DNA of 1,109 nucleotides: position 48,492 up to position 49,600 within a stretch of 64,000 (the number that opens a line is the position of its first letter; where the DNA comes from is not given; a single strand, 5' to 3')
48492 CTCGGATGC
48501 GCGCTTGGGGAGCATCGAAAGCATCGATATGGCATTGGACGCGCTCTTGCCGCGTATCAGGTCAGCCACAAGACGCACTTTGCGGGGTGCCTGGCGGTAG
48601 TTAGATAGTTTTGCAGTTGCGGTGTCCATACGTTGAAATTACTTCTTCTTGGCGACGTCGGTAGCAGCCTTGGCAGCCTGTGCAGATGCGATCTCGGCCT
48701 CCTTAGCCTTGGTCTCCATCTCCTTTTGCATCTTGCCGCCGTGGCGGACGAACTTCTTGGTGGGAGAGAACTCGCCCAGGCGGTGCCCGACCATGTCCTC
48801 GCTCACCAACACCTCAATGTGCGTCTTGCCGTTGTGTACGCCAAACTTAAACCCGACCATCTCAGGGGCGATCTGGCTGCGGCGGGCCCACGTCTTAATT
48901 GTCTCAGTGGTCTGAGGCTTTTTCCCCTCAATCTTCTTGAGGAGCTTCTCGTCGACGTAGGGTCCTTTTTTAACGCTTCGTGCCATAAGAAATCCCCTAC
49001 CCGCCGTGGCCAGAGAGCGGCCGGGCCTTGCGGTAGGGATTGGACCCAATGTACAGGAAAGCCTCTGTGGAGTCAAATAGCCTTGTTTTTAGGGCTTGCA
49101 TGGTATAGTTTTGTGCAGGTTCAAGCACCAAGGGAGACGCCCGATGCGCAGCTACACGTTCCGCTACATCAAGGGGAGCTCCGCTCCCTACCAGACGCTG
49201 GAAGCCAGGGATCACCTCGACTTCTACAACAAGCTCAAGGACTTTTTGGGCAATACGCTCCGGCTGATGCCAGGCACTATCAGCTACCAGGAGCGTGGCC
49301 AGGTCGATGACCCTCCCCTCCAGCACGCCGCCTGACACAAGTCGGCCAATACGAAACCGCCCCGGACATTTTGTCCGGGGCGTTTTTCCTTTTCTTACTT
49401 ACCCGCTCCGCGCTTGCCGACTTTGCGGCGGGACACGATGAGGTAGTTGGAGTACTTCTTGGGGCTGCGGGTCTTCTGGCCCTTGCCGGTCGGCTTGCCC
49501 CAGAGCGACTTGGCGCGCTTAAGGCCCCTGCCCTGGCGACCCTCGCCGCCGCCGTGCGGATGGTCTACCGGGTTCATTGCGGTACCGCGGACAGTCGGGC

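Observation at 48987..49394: Antisense small gene with a strong RBS and terminator inserted between rplB and rpsS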

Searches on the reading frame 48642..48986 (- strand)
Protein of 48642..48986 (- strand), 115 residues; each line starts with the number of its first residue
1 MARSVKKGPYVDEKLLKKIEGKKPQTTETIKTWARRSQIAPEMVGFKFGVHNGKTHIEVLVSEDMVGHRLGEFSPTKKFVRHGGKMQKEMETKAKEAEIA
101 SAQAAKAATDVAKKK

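Call 54: find_related_loci(query=window:48642-48986:-, collection=metagenome_contigs, flank=1500)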
Query window:48642-48986:- (115 aa) in metagenome_contigs; peptide patterns used: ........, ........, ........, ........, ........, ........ (x = any residue, [..] = any of these).
600 stretches matched a pattern (row limit reached: there are more); 552 encode a relative of the query (tblastn E <= 1e-3); the best 80 are kept; 80 distinct loci.
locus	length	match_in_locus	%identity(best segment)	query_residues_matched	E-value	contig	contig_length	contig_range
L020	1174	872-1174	92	1-101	2e-63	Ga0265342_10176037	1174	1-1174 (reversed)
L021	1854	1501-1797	92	1-99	1e-60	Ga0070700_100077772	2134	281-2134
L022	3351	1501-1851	79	1-114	4e-58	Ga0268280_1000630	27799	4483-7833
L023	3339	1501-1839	79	1-113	1e-57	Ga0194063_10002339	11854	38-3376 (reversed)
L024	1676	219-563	76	1-115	3e-59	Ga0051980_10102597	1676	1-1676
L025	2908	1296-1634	75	1-113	1e-57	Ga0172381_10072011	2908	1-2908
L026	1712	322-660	80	1-113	5e-59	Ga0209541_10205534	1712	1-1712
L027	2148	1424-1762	77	1-113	2e-57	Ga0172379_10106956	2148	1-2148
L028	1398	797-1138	77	1-114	3e-59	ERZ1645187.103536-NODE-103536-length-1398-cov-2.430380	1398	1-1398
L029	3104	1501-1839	73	1-113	2e-56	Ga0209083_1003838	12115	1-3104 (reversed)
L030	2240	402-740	76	1-113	1e-56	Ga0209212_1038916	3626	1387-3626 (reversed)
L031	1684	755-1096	77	1-114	5e-58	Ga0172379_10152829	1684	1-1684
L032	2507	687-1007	78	1-107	3e-56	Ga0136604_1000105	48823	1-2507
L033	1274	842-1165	79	1-108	7e-59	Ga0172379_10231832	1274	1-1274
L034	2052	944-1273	76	1-110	7e-57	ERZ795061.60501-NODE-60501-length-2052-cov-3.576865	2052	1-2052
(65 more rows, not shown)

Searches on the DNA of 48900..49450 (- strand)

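Call 26: search_rna_families(source=window, start=48900, end=49450, threshold=evalue, max_evalue=10)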
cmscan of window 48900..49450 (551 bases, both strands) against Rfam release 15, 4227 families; matches with E-value up to 10: 12.
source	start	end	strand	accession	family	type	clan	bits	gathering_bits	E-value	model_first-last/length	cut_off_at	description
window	49341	49388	+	RF02868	ncS037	Gene; sRNA;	-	21.8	112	0.22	1-152/152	no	Burkholderia sRNA 37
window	49291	49392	+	RF01812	Pxr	Gene; sRNA;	-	21.3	80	0.19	1-109/109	no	Pxr regulatory sRNA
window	49280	49389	+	RF00021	Spot_42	Gene; sRNA;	-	19.1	80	0.34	1-115/115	no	Spot 42 RNA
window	49360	49395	+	RF02401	ClpQY_promoter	Cis-reg;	-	17.6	42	0.21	1-35/57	no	ClpQY promoter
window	49335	49428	-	RF02657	sot2652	Gene; sRNA;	-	17.5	61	0.14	82-187/187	no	Sense overlapping transcript RNA 2652 (sot)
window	49357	49387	-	RF02901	AaHKsRNA41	Gene; sRNA;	-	17.3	97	0.13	153-183/187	no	Aggregatibacter sRNA 41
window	49339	49389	+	RF02654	MicL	Gene; sRNA;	-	15.6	56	0.042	1-308/308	no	MicL sRNA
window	49349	49450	-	RF00514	His_leader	Cis-reg; leader;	-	15.5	49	5.6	11-126/126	5'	Histidine operon leader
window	49193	49295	-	RF02166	PVT1_3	Gene; lncRNA;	-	14.7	45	0.2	1-95/95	no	Pvt1 oncogene conserved region 3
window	49312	49388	+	RF02278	Betaproteobacteria_toxic_sRNA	Gene; sRNA;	-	13.5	50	5.8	1-64/64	no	Betaproteobacteria toxic small RNA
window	49342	49389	+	RF02399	NsiR1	Gene; sRNA;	-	13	39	8.8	1-60/60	no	Nitrogen stress-induced RNA 1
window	48910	48929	-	RF03092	Ocean-VII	Gene; sRNA;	-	9.3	53.5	9.3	17-41/41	no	Ocean-VII RNA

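Call 64: build_rna_model(alignment_id=A5, structure=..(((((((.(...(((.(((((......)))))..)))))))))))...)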
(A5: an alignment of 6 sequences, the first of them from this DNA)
Model R1 built from alignment A5 (6 sequences, 50 columns); structure: as given.
model positions 49; base pairs 16; branch points 0; effective number of sequences 5.42; information 1.128 bits per position. Calibrated on 0.2 Mb of random sequence (short: E-values are rough).
structure used (alignment columns):
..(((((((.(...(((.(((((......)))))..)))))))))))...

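Call 65: search_with_rna_model(model_id=R1, sources=[window, L008, L009, L012, L013, L016, L017, L018, L019, L020, L021, L022, L023, L024, L025, L026, L027, L028, L029, L030, L031, L032, L033, L034, L035, L036, L037, L038, L039, L040, L041, L042, L043, L044, L045, L046, L047, L048, L049, L050, L051, L052, L053, L054, L055, L056, L057, L058, L059, L060, L061, L062, L063, L064, L065, L066, L067, L068, L069, L070, L071, L072, L073, L074, L075, L076, L077, L078, L079, L080, L081, L082, L083, L084, L085, L086, L087, L088, L089, L090, L091, L092, L093, L094, L095, L096, L097, L098, L099], max_evalue=1, make_alignment=true)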
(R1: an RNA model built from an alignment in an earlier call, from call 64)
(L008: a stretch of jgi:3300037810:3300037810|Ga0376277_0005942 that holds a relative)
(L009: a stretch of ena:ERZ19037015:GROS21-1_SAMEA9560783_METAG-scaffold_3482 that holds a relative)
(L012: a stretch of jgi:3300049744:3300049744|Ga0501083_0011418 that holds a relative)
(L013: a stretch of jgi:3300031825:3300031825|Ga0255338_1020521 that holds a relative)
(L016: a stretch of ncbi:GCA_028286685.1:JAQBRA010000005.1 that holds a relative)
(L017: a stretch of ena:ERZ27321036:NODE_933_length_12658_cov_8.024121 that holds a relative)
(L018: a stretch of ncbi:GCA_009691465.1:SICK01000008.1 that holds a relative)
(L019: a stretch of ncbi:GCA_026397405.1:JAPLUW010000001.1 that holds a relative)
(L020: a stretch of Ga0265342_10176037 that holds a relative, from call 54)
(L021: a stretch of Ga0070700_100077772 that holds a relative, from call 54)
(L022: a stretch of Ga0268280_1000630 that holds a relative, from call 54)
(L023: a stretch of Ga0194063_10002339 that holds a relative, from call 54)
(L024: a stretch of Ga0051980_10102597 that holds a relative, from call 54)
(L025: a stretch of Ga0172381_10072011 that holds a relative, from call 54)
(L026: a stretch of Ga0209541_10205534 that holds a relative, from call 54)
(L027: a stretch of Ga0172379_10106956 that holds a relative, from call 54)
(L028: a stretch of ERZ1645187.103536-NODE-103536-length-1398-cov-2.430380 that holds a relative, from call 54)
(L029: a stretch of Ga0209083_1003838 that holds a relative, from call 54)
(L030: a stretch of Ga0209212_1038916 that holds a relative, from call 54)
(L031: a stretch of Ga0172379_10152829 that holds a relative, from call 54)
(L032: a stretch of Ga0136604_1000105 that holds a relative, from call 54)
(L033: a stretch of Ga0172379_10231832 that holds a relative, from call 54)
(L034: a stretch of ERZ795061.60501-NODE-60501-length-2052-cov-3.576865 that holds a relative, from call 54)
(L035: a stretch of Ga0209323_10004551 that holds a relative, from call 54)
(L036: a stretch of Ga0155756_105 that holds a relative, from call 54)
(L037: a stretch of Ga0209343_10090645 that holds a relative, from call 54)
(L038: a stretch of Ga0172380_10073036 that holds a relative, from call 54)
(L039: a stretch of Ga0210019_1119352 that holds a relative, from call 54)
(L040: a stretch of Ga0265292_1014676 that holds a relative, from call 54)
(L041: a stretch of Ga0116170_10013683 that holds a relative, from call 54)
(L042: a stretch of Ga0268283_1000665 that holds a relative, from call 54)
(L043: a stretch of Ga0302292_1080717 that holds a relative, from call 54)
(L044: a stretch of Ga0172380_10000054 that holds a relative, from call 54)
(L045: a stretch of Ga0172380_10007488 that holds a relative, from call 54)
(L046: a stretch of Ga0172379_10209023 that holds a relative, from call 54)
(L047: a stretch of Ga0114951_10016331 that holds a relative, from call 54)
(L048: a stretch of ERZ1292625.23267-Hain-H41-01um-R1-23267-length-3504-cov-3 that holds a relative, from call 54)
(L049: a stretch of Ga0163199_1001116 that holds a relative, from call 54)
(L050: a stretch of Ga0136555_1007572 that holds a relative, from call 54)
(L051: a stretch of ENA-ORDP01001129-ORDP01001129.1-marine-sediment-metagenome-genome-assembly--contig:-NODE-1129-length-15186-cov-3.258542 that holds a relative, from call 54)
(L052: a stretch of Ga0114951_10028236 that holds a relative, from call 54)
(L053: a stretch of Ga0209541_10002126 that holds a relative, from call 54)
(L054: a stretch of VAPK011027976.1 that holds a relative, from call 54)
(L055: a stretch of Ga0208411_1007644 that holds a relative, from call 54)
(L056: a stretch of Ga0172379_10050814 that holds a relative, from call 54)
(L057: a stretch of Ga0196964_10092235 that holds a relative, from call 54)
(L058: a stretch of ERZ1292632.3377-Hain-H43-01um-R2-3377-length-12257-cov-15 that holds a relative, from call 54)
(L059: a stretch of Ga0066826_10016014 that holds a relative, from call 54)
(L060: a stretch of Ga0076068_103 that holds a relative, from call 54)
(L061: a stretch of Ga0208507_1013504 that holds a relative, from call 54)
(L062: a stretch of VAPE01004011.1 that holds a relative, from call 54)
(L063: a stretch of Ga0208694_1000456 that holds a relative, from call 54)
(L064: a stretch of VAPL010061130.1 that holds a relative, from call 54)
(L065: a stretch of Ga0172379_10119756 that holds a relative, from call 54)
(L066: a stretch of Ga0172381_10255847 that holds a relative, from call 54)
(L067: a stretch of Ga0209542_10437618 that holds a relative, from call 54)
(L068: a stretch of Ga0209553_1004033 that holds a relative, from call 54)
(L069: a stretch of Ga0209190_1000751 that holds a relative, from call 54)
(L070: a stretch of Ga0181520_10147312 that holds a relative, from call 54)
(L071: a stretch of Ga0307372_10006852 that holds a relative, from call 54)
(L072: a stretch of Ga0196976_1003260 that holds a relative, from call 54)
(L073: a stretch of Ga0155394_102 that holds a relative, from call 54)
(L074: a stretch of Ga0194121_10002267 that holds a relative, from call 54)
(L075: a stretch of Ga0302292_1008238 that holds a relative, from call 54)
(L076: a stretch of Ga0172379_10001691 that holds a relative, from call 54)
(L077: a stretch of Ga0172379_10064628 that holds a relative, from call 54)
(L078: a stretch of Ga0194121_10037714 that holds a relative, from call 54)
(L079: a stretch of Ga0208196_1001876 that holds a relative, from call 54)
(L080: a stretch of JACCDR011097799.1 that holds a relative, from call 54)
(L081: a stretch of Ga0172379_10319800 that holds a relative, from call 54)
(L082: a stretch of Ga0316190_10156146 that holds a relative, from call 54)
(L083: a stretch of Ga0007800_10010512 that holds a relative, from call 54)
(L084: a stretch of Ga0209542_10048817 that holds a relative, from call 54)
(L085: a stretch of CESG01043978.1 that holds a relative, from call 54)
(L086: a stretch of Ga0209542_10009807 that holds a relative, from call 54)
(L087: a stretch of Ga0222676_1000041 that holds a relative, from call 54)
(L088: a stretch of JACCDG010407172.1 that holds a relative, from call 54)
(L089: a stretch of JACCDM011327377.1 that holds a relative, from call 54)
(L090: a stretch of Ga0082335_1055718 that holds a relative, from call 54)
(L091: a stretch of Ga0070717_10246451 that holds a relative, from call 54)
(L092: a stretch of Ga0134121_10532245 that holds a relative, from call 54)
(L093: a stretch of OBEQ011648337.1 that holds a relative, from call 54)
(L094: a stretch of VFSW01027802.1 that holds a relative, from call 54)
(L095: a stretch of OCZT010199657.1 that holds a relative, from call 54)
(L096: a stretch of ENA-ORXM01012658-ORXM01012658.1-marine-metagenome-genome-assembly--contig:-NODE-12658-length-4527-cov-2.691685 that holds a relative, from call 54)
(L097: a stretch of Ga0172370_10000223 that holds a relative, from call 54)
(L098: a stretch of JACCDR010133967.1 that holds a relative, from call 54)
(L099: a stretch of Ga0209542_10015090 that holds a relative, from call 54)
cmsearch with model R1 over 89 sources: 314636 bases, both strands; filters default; matches with E-value up to 1: 8.
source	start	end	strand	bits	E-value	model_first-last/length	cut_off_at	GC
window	48992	49040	-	73.4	4.1e-17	1-49/49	no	0.71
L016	3241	3289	+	69.7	4.2e-16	1-49/49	no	0.61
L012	4463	4511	-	66.8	2.5e-15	1-49/49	no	0.69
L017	3189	3238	+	66.1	4e-15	1-49/49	no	0.68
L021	1439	1487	+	65.9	4.5e-15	1-49/49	no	0.69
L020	818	865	+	61.5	7.4e-14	1-49/49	no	0.62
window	47362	47397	-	13.9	0.75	8-41/49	no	0.69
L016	60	123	+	13.5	0.96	1-49/49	no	0.66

Alignment A6: 8 matches aligned to the model, 83 columns, each read 5' to 3' on its own strand. Consensus structure (alignment columns), stored with it:
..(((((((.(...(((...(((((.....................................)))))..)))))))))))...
